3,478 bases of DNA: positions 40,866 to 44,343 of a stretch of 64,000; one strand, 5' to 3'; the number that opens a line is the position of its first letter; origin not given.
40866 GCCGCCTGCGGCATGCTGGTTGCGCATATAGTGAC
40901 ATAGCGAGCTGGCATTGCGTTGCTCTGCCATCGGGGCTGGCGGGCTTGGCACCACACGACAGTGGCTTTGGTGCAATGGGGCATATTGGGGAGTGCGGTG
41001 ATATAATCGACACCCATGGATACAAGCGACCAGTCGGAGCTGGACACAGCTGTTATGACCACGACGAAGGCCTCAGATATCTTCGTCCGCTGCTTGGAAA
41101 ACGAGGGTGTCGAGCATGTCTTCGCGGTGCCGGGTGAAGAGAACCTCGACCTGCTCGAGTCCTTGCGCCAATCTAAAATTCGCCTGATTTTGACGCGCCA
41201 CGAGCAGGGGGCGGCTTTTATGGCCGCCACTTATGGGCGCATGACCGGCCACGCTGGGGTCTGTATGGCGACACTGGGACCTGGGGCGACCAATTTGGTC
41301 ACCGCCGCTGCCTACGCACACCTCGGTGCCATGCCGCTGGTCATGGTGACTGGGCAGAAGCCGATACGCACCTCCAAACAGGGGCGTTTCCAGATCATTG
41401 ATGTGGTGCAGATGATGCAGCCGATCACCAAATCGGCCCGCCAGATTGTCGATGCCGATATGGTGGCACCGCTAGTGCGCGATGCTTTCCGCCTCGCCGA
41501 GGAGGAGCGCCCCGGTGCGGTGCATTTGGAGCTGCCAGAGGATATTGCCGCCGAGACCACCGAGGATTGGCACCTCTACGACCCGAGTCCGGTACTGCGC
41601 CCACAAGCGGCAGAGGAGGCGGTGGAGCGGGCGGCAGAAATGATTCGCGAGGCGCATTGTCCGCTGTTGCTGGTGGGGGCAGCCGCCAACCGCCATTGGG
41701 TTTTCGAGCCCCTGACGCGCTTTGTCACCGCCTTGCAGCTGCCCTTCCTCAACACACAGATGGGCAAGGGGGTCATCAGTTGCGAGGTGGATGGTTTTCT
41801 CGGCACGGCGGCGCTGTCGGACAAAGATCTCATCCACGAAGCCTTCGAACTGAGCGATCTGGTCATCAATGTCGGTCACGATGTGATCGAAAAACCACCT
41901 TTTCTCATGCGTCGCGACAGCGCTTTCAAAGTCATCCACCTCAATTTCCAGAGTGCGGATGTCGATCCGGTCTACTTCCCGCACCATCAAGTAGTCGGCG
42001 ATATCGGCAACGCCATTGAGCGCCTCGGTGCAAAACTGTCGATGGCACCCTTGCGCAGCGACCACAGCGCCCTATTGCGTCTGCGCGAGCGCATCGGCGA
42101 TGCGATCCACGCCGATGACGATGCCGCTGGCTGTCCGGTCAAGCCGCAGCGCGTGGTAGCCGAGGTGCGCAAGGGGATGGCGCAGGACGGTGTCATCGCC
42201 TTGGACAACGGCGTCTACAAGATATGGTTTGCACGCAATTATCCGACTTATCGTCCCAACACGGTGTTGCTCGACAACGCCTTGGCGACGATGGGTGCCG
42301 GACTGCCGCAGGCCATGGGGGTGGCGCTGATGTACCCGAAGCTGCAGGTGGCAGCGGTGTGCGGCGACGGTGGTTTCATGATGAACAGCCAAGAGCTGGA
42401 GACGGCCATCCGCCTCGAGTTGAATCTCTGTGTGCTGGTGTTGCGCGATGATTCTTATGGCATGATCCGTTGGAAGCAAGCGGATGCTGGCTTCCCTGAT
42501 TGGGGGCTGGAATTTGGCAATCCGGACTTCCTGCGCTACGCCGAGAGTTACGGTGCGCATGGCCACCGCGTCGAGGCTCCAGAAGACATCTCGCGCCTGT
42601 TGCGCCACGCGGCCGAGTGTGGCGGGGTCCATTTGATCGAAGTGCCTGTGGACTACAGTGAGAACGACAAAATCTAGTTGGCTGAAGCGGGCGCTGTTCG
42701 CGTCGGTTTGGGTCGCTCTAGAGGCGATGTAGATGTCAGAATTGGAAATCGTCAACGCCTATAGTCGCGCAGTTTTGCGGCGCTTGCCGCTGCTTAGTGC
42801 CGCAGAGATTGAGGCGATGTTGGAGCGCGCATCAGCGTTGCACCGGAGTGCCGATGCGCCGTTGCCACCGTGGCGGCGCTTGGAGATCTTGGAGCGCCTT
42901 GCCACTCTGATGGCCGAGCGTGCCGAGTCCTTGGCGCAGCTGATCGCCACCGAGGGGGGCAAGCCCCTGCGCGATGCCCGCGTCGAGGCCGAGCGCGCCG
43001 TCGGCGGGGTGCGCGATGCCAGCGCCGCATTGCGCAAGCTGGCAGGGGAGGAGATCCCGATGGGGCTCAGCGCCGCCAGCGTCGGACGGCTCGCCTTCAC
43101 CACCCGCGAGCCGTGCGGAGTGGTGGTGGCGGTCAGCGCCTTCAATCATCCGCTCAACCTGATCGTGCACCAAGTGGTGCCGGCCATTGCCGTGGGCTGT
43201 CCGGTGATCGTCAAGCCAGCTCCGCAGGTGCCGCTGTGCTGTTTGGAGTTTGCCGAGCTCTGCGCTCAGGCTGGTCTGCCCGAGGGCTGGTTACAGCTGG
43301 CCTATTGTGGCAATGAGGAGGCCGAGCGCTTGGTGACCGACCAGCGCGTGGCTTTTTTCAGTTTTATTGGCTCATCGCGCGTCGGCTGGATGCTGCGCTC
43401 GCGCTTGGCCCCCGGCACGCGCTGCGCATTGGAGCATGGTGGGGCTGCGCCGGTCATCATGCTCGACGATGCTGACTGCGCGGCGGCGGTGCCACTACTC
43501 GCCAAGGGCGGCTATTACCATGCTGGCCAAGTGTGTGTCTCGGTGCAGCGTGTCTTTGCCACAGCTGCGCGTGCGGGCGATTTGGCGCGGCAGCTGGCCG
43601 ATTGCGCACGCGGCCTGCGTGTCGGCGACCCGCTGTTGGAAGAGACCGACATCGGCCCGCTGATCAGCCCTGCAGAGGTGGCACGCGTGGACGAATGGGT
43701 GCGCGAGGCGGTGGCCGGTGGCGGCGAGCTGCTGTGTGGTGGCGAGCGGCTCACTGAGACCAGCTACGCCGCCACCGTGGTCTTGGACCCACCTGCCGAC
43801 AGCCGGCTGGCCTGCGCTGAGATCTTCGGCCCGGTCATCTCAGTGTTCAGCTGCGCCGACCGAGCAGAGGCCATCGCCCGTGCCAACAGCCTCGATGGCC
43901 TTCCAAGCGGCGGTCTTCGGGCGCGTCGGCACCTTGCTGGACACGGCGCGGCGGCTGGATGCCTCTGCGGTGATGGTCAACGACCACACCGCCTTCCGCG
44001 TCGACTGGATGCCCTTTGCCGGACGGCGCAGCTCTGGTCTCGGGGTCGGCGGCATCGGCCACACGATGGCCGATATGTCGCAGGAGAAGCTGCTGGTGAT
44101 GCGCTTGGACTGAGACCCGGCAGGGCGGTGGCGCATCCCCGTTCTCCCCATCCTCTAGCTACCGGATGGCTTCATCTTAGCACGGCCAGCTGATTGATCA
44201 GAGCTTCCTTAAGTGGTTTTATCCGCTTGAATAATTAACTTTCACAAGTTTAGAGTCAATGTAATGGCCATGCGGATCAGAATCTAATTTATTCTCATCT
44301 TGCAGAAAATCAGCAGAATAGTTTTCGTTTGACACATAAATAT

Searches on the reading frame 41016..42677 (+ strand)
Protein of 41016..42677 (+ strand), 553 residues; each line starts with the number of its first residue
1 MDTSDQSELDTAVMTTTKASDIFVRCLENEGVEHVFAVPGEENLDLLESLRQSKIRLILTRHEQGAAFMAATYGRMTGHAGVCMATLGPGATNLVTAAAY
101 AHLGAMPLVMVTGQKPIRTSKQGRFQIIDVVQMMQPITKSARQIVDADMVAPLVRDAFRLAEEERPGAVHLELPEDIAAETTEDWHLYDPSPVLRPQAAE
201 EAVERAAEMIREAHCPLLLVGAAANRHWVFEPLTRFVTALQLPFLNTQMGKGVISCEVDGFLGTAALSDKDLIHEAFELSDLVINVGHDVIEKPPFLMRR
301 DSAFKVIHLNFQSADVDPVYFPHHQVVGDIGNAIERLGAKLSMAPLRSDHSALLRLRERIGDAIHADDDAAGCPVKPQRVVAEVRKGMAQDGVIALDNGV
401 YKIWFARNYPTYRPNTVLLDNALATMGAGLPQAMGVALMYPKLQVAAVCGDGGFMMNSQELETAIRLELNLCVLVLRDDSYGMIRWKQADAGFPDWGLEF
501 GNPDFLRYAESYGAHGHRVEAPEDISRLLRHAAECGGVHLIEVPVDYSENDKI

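Call 19: search_protein_families(library=pfam, proteins=[window:41016-42677:+], max_evalue=0.001)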
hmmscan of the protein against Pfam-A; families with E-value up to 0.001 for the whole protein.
window:41016-42677:+ (553 aa): 3 families
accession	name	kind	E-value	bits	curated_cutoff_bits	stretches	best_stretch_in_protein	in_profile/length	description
PF02775.26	TPP_enzyme_C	-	3.2e-39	134.6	21.9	1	397-543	1-151/151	Thiamine pyrophosphate enzyme, C-terminal TPP binding domain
PF02776.23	TPP_enzyme_N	-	1.5e-37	128.5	26.8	1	18-133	2-119/119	Thiamine pyrophosphate enzyme, N-terminal TPP binding domain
PF00205.28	TPP_enzyme_M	-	1.2e-20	74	30.4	1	203-337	1-137/137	Thiamine pyrophosphate enzyme, central domain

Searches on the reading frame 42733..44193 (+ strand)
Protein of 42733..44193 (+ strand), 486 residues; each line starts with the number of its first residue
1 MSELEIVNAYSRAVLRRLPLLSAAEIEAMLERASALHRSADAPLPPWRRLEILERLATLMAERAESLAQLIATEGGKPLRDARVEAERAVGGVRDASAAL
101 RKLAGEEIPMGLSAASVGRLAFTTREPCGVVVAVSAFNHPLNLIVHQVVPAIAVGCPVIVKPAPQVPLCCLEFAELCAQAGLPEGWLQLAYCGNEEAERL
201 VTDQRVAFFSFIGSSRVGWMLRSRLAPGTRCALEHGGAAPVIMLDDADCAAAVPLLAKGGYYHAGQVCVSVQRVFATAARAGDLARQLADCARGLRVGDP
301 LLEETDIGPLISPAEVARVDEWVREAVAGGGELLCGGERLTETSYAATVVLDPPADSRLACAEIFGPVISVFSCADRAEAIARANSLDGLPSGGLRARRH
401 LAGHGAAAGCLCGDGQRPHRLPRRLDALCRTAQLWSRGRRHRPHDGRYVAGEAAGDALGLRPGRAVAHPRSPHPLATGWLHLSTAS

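Call 19: search_protein_families(library=pfam, proteins=[window:42733-44193:+], max_evalue=0.001)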
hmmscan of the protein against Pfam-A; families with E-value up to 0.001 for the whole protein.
window:42733-44193:+ (486 aa): 1 family
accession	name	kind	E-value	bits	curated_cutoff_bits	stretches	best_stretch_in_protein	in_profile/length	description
PF00171.27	Aldedh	-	6.9e-100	335.2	23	1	3-388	8-393/461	Aldehyde dehydrogenase family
